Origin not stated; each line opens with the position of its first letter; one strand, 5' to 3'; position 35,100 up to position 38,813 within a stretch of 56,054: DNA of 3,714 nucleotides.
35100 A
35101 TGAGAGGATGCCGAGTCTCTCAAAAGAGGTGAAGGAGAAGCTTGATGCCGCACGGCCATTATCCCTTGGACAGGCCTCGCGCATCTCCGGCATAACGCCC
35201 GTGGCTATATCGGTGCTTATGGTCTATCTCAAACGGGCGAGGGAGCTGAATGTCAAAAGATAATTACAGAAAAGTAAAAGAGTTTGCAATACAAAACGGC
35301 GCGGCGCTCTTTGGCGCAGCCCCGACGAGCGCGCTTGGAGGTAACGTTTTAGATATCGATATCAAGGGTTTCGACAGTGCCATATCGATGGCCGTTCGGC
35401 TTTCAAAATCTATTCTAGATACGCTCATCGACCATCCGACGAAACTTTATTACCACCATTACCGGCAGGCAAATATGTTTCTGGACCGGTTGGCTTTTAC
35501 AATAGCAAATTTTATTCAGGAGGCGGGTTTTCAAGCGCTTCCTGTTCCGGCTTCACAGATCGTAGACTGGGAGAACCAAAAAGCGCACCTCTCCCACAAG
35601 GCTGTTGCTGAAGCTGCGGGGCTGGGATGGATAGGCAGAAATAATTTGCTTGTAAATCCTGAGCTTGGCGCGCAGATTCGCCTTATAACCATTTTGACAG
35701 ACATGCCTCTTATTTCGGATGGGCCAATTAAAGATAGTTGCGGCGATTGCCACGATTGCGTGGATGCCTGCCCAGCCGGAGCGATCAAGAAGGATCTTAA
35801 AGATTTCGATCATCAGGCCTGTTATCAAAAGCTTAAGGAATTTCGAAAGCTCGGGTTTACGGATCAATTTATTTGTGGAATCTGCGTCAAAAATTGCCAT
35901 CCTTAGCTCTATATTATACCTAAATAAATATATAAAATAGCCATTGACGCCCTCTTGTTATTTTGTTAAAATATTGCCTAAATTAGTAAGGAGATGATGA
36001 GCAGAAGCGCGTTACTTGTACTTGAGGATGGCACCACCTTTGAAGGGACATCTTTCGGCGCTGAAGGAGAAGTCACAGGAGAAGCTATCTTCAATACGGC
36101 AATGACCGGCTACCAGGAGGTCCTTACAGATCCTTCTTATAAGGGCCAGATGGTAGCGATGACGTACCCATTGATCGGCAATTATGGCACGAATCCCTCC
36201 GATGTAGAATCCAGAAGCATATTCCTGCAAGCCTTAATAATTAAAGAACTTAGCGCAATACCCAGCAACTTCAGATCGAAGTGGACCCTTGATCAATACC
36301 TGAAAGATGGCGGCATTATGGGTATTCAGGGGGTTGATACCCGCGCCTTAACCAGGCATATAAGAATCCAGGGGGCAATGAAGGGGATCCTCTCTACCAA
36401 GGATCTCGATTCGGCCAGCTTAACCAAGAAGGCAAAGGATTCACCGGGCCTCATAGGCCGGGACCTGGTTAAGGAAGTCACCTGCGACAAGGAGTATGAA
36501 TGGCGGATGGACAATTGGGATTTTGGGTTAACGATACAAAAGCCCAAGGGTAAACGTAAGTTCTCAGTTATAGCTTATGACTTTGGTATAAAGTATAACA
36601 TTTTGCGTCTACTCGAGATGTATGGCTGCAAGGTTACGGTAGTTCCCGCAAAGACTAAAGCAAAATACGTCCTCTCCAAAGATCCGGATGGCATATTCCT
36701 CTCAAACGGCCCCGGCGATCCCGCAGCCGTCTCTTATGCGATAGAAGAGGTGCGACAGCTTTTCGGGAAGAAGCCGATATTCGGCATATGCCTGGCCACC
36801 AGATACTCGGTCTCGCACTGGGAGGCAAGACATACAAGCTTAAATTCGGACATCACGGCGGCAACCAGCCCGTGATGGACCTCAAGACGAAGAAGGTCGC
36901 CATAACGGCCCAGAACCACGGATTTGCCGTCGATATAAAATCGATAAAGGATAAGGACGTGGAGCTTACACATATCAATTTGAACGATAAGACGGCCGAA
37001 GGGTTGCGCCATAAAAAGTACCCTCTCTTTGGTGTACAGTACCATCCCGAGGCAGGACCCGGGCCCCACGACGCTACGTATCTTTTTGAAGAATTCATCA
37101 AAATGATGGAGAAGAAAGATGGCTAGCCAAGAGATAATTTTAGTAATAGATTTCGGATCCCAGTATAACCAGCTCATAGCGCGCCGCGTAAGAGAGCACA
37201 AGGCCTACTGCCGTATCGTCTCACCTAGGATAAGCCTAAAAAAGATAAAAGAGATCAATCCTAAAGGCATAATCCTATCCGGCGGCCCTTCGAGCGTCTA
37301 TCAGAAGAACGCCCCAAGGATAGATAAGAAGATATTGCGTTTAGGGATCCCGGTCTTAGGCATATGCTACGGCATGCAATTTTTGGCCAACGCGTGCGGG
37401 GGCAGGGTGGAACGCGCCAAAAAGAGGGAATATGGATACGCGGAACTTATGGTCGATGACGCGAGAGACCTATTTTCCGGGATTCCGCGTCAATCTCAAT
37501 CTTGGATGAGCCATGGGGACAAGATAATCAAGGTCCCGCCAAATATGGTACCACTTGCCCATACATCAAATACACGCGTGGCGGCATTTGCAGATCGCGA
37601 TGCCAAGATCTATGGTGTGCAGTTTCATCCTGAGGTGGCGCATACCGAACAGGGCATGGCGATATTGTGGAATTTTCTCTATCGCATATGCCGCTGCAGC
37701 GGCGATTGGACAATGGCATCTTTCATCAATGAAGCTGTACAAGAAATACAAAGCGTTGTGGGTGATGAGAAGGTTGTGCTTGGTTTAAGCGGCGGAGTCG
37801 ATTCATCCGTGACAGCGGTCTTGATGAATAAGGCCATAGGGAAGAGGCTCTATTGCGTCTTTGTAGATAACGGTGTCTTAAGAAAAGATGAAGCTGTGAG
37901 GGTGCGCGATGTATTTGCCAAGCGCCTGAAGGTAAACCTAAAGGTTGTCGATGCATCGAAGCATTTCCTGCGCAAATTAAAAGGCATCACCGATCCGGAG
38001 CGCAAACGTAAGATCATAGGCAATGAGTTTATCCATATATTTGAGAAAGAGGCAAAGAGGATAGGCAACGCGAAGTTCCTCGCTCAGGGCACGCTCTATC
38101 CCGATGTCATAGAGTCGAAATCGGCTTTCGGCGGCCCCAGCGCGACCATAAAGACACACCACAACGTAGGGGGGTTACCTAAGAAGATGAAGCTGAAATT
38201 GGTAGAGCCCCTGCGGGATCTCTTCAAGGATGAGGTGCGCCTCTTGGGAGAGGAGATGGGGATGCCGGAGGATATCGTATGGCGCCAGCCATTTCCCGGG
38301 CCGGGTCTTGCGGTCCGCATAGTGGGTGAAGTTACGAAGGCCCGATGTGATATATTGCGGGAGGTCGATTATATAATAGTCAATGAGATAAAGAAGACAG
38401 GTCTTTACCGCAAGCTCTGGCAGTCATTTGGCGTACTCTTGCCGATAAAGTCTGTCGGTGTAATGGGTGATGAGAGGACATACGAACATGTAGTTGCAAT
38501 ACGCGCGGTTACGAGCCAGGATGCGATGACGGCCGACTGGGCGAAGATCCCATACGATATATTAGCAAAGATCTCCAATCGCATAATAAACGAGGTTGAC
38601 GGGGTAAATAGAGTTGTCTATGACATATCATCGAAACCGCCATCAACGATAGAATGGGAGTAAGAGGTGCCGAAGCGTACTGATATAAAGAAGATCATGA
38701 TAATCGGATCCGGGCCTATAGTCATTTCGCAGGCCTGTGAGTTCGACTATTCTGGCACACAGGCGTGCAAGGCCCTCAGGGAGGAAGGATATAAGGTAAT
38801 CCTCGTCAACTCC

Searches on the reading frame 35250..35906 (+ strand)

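Call 49: search_protein_families(library=pfam, max_evalue=0.000001, proteins=[window:35250-35906:+])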
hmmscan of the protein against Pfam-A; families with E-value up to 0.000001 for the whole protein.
window:35250-35906:+ (218 aa): 1 family
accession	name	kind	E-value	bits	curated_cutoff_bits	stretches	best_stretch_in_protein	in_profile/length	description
PF13484.11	Fer4_16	-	3.6e-07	31.3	30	0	164-216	2-63/66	4Fe-4S double cluster binding domain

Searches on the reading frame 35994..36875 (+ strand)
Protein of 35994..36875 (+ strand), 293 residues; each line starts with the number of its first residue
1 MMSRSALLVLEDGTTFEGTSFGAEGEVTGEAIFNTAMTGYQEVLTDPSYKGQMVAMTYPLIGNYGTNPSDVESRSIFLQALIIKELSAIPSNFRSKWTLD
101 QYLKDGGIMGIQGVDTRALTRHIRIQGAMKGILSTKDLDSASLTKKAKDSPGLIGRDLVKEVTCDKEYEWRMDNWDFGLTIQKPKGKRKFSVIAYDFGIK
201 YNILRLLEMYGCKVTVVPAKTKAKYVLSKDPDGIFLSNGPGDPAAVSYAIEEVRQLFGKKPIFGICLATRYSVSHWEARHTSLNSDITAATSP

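Call 49: search_protein_families(library=pfam, max_evalue=0.000001, proteins=[window:35994-36875:+])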
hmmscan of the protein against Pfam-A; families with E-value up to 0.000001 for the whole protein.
window:35994-36875:+ (293 aa): 2 families
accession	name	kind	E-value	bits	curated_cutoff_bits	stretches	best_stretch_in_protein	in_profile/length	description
PF00988.28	CPSase_sm_chain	-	6.9e-54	181.5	27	1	8-133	1-126/126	Carbamoyl-phosphate synthase small chain, CPSase domain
PF00117.34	GATase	-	4.8e-19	69.2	22.8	1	195-268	3-81/190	Glutamine amidotransferase class-I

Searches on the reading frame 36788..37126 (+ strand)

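Call 91: search_protein_families(library=pfam, max_evalue=0.00001, proteins=[window:36788-37126:+])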
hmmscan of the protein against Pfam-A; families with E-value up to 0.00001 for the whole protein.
window:36788-37126:+ (112 aa): 1 family
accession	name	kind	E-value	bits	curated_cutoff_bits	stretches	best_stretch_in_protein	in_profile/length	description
PF00117.34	GATase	-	5.9e-30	104.8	22.8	1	3-106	81-190/190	Glutamine amidotransferase class-I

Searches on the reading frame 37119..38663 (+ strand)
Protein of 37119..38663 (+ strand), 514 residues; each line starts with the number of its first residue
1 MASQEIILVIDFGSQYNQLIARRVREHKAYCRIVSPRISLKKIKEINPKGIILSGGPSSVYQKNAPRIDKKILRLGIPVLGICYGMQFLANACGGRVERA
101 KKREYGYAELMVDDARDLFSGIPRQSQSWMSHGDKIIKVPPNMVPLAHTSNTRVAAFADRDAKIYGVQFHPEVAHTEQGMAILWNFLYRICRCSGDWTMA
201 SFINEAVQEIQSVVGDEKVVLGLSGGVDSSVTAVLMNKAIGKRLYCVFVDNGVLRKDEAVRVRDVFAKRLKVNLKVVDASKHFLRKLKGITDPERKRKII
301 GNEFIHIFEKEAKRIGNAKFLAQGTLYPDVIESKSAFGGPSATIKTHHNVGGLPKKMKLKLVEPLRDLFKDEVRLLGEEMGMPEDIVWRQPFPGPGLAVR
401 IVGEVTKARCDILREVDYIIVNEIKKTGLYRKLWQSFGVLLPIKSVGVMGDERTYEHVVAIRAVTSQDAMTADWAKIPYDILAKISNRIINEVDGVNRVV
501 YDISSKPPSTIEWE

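Call 49: search_protein_families(library=pfam, max_evalue=0.000001, proteins=[window:37119-38663:+])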
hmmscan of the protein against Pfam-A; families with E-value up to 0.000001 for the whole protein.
window:37119-38663:+ (514 aa): 4 families
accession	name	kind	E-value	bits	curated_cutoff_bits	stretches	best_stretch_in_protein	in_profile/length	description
PF00117.34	GATase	-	6.5e-48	163.4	22.8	1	8-189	1-189/190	Glutamine amidotransferase class-I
PF00958.27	GMP_synt_C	-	1.7e-47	159.8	27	1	422-513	1-92/92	GMP synthase C terminal domain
PF02540.23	NAD_synthase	-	8.4e-13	48.4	21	1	201-281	7-83/242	NAD synthase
PF07722.19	Peptidase_C26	-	8.3e-09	36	20.5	1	71-172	100-219/219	Peptidase C26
